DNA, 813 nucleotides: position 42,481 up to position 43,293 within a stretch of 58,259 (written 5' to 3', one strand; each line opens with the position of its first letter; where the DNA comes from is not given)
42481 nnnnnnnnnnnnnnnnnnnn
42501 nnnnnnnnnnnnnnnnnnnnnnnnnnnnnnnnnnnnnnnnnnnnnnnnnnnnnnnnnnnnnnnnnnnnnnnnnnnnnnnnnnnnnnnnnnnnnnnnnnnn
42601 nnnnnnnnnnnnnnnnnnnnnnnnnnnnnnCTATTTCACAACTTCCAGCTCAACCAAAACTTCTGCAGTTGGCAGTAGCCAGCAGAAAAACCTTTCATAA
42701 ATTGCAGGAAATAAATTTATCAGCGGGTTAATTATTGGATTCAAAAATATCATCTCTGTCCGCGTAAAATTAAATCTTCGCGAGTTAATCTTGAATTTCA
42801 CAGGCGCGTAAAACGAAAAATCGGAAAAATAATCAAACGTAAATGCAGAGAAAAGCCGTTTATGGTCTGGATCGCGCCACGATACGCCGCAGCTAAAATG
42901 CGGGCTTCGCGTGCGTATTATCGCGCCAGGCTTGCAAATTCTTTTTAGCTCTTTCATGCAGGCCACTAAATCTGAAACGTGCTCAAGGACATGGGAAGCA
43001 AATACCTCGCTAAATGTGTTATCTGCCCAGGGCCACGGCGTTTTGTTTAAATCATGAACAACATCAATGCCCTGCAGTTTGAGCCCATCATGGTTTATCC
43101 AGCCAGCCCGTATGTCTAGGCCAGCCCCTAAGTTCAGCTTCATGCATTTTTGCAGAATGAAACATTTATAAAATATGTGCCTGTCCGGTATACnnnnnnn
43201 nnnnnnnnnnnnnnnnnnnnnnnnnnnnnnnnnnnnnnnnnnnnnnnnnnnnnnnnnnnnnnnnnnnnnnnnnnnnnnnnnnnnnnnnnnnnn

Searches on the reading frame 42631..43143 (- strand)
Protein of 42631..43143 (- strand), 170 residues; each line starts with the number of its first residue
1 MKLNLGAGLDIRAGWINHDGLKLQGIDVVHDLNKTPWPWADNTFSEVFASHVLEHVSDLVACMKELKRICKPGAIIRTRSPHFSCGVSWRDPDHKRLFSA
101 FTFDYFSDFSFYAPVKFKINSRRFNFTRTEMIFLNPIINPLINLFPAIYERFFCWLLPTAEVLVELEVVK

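Call 8: search_protein_families(library=pfam, proteins=[window:42631-43143:-], max_evalue=0.1)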
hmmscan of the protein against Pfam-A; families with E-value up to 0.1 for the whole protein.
window:42631-43143:- (170 aa): 5 families
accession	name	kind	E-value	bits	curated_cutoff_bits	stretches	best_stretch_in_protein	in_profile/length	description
PF08241.18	Methyltransf_11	-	2e-08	35.2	21.2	1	8-76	23-93/95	Methyltransferase domain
PF13847.12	Methyltransf_31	-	0.0007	19.7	27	1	33-82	64-113/145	Methyltransferase domain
PF13489.12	Methyltransf_23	-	0.00089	19.5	27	1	37-76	75-114/164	Methyltransferase domain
PF13649.12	Methyltransf_25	-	0.0011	20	27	1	29-73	52-96/97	Methyltransferase domain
PF08242.18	Methyltransf_12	-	0.0028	18.8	30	1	34-75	60-97/98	Methyltransferase domain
